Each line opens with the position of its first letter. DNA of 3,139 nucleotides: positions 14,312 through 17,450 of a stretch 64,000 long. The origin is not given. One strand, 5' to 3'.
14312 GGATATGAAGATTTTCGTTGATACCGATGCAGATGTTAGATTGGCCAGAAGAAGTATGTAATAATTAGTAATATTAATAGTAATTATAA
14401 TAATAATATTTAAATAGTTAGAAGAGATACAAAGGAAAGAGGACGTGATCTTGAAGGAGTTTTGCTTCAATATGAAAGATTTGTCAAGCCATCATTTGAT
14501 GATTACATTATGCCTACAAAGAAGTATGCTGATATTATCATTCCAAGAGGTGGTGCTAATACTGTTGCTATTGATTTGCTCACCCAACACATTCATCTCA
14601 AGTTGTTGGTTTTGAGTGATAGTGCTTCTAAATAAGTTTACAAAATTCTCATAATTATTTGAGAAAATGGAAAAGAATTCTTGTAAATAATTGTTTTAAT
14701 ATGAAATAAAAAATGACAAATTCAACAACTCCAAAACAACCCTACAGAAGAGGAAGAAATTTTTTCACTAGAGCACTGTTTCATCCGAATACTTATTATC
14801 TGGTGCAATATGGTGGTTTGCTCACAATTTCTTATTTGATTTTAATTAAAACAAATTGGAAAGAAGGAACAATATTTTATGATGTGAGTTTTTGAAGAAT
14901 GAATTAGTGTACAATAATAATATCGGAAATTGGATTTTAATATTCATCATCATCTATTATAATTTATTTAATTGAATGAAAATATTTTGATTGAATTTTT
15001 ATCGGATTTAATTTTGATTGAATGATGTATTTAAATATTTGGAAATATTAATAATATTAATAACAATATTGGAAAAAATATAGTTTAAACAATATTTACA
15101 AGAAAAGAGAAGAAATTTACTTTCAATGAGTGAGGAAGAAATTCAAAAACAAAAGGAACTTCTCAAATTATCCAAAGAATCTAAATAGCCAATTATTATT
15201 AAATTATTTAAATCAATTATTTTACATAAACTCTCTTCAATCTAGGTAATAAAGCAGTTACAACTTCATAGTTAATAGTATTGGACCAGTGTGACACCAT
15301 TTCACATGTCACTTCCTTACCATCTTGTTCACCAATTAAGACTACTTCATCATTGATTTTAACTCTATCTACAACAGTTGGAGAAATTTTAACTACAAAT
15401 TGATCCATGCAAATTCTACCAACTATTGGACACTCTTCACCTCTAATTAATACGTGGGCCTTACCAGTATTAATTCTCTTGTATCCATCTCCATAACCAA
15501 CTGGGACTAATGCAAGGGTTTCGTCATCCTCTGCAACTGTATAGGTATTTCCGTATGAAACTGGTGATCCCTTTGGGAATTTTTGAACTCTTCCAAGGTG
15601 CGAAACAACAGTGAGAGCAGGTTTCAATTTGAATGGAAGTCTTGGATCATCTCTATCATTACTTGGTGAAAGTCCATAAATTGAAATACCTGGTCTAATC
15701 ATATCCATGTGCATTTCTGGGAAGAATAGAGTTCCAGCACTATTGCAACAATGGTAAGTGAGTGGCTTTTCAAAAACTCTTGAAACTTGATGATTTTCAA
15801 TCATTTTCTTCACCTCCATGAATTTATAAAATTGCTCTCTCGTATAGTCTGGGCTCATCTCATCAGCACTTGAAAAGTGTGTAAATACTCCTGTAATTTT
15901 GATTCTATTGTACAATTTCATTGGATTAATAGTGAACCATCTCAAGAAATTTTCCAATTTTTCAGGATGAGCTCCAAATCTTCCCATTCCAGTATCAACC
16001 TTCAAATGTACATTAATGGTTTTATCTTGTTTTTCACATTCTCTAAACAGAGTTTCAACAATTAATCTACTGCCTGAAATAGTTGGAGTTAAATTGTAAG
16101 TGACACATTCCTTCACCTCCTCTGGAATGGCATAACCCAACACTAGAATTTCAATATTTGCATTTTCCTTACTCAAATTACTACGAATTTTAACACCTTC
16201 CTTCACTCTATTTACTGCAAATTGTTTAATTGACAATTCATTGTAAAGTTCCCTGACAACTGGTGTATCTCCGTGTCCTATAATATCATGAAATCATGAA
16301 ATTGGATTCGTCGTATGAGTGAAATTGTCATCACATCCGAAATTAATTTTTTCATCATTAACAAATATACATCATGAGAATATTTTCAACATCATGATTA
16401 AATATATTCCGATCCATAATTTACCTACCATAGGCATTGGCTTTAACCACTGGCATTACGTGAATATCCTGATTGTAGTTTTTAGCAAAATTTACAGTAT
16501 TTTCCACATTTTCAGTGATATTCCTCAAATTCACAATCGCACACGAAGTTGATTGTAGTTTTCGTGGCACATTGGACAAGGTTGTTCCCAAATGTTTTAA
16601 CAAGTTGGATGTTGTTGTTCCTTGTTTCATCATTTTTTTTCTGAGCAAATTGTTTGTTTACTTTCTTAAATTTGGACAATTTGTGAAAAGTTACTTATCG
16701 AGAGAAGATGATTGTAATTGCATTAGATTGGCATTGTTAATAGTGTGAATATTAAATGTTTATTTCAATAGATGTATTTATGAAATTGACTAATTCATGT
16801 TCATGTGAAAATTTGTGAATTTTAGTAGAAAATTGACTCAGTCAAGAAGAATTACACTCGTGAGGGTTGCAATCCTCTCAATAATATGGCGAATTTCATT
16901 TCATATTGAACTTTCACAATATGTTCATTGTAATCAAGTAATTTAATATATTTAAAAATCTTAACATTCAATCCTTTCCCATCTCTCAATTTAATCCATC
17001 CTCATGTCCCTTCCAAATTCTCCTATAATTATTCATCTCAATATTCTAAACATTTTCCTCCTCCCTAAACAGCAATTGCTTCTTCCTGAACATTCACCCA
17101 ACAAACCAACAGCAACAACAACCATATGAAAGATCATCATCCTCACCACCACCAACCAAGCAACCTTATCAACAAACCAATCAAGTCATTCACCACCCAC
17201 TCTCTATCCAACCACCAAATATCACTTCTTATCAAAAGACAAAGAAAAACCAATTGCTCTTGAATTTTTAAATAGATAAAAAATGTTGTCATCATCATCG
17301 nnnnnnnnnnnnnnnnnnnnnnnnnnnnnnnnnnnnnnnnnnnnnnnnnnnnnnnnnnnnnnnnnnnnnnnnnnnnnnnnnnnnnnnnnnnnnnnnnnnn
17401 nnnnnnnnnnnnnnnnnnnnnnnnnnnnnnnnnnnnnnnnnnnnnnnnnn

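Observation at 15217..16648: Bacterial-type alanine racemase carrying a spliceosomal intron and an N-terminal extension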

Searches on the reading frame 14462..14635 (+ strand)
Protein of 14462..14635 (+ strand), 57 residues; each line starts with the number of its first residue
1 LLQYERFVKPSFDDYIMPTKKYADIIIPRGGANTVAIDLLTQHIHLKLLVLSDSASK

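Call 53: search_protein_families(library=pfam, proteins=[window:14462-14635:+], max_evalue=0.01)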
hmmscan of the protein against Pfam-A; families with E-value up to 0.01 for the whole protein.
window:14462-14635:+ (57 aa): 1 family
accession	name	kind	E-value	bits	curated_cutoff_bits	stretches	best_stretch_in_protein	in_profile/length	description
PF00485.24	PRK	-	1.6e-06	28.5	22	1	3-35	164-195/196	Phosphoribulokinase / Uridine kinase family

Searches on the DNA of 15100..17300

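Call 65: search_rna_families(source=window, start=15100, end=17300, threshold=evalue, max_evalue=1)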
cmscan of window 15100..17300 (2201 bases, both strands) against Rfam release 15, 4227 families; matches with E-value up to 1: 0.
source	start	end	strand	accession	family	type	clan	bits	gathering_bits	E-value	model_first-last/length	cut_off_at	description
